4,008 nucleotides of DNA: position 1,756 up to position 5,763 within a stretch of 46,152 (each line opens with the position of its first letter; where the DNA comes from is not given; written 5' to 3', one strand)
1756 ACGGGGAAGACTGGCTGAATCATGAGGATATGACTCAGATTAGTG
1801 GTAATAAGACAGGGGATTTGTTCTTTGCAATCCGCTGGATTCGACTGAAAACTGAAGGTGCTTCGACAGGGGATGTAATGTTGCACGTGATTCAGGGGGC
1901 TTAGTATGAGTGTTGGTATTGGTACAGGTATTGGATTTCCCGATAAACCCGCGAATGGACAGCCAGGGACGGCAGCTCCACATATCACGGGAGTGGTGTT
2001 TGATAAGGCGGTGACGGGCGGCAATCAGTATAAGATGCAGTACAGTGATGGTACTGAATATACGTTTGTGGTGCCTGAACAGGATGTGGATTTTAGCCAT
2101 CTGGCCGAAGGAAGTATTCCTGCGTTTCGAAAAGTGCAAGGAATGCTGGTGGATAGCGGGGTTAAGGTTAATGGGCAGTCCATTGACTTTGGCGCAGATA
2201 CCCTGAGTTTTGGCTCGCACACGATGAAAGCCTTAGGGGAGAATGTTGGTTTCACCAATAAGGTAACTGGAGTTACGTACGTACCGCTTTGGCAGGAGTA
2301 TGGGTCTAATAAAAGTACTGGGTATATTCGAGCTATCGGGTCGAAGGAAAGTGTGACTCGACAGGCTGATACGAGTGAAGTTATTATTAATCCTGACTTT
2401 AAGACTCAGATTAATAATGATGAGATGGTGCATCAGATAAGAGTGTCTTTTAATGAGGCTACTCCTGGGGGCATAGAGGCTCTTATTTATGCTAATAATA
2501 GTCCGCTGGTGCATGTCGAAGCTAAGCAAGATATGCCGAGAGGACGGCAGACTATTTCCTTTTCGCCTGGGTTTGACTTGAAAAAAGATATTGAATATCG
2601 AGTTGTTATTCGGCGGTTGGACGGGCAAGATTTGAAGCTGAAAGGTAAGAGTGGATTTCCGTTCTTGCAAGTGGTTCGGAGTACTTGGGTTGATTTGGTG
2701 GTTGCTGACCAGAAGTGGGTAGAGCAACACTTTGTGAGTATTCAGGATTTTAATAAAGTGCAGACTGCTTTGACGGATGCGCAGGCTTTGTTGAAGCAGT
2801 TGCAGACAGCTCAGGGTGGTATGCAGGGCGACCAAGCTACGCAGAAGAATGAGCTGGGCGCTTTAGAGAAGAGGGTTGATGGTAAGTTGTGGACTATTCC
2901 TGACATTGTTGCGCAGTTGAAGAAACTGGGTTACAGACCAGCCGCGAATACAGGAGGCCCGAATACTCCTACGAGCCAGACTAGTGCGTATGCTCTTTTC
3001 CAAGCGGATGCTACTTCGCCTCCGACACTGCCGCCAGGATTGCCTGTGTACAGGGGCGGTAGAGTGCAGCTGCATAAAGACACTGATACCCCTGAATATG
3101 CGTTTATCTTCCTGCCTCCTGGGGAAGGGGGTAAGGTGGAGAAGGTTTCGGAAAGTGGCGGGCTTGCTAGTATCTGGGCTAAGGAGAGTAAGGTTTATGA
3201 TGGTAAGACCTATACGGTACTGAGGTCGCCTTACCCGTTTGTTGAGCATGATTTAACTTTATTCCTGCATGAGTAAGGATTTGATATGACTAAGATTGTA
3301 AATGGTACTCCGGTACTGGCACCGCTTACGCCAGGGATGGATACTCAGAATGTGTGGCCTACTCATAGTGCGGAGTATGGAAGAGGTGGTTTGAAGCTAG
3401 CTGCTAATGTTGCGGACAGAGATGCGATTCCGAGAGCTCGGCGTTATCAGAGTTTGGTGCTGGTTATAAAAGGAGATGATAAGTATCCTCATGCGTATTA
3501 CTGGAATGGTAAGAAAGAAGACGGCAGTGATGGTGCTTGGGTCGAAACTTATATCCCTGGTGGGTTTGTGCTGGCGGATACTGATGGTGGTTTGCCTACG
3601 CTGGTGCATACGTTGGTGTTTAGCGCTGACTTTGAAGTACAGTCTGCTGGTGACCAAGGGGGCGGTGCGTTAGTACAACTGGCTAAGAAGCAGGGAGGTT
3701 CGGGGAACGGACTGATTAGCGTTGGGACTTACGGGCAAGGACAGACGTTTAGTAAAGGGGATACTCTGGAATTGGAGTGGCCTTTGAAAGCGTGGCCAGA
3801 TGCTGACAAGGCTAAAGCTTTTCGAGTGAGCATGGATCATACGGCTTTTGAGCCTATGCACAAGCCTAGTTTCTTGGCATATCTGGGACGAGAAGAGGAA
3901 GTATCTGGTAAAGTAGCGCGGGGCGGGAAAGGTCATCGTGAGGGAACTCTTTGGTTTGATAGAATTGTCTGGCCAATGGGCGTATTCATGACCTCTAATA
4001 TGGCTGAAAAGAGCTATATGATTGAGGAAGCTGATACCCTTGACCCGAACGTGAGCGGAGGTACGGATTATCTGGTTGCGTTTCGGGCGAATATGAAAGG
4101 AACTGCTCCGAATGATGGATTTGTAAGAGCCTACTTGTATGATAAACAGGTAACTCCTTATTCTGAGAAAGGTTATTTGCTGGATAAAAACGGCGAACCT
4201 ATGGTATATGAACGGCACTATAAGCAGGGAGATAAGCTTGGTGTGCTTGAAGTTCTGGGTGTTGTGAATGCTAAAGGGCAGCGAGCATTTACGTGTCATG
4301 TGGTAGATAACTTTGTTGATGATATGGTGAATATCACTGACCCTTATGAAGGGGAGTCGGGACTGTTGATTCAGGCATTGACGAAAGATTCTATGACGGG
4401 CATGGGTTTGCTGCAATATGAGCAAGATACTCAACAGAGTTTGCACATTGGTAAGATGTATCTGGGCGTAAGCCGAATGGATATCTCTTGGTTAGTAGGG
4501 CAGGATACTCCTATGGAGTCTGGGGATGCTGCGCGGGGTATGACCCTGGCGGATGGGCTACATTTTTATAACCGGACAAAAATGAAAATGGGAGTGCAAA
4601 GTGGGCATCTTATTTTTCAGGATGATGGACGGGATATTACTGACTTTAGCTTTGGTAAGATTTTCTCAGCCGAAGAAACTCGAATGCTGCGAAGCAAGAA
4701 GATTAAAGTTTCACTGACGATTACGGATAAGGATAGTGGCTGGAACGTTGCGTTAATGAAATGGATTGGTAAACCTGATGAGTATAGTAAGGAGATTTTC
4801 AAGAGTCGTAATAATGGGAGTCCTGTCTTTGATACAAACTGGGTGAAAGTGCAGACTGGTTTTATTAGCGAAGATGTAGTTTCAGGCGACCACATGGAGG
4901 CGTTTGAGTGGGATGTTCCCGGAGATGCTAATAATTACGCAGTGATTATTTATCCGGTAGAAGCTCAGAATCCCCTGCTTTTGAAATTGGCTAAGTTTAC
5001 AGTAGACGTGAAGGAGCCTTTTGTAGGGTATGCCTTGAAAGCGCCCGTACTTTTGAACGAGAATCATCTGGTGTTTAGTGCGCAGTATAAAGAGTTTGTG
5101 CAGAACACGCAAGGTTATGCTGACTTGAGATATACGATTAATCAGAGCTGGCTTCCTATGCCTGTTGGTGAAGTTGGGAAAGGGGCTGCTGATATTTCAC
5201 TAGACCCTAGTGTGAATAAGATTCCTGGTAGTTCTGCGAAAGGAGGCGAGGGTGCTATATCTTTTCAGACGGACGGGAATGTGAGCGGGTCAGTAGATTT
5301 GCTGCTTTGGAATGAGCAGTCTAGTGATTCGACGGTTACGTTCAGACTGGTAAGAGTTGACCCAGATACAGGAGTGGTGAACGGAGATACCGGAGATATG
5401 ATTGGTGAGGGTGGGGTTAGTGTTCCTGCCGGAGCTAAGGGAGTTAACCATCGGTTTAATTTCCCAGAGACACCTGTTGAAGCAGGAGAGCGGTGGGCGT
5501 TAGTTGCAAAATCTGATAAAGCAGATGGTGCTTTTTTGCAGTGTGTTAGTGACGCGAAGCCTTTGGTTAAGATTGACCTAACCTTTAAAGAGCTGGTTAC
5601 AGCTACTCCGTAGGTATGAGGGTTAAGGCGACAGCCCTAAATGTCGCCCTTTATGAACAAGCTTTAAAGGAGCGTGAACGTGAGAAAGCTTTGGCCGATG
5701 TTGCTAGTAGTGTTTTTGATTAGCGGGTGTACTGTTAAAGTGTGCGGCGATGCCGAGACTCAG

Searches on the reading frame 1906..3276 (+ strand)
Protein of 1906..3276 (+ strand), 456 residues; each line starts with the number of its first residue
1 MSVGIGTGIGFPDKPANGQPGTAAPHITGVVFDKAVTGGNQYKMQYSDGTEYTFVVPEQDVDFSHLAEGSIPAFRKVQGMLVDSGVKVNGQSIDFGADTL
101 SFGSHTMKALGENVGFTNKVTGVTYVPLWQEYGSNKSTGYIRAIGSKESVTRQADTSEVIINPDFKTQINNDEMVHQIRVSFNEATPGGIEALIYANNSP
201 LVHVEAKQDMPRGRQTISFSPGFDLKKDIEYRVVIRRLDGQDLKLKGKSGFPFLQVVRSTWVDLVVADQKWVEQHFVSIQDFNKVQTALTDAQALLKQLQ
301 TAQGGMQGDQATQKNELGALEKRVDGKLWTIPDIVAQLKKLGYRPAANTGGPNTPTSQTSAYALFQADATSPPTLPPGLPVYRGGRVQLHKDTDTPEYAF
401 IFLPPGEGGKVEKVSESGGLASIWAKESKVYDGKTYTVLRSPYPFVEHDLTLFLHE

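Call 34: search_protein_families(library=phrogs, proteins=[window:1906-3276:+], max_evalue=0.001)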
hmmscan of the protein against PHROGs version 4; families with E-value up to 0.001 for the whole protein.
window:1906-3276:+ (456 aa): 4 families
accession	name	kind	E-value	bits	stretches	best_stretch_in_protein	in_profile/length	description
phrog_22875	-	unknown function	1.5e-60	206.2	2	56-277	91-315/837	-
phrog_10818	-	unknown function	2e-19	70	1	57-274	172-395/1496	-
phrog_17462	-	unknown function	3.5e-19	69.8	1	82-275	100-296/542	-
phrog_20050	-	unknown function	2.1e-08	34.1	1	103-227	207-328/571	-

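Call 36: search_protein_families(library=pfam, proteins=[window:1906-3276:+], max_evalue=0.01)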
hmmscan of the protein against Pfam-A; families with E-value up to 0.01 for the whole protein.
window:1906-3276:+ (456 aa): 0 families

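Call 57: search_solved_structures(query=window:1906-3276:+, max_evalue=1)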
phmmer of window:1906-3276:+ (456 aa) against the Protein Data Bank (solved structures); distinct sequences matched with E-value up to 1: 0.

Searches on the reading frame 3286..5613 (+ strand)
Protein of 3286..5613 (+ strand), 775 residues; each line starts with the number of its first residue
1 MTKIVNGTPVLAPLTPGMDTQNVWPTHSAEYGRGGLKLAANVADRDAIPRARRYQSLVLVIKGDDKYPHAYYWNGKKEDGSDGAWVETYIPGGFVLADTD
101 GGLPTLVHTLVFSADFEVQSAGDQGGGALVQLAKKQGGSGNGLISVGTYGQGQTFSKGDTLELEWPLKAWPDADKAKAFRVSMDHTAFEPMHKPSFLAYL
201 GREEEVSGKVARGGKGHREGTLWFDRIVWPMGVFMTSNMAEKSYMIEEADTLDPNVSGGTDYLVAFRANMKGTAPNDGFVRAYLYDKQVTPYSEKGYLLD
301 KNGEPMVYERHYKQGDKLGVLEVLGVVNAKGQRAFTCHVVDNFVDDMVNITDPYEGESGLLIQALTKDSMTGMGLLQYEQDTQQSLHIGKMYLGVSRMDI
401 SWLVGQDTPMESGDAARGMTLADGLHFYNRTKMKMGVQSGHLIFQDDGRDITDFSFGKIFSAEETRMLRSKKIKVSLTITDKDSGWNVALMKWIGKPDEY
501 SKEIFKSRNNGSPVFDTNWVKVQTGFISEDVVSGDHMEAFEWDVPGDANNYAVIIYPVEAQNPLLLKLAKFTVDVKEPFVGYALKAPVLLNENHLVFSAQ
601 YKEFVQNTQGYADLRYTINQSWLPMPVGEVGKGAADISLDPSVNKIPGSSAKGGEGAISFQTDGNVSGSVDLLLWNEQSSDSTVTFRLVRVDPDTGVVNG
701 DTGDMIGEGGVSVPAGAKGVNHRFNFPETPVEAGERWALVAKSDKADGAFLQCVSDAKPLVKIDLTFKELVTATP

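Call 34: search_protein_families(library=phrogs, proteins=[window:3286-5613:+], max_evalue=0.001)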
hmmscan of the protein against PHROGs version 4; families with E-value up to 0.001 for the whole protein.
window:3286-5613:+ (775 aa): 1 family
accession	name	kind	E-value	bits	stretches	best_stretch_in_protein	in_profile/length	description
phrog_10818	-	unknown function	8.6e-261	870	1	1-773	635-1399/1496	-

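Call 36: search_protein_families(library=pfam, proteins=[window:3286-5613:+], max_evalue=0.01)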
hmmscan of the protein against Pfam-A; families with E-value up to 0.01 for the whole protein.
window:3286-5613:+ (775 aa): 0 families

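Call 56: search_solved_structures(query=window:3286-5613:+, max_evalue=1)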
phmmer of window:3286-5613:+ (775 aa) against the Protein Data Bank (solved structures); distinct sequences matched with E-value up to 1: 1.
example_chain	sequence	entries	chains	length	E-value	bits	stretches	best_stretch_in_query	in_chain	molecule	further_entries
7t7y_A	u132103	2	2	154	0.33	12.3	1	494-551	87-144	Endoglucanase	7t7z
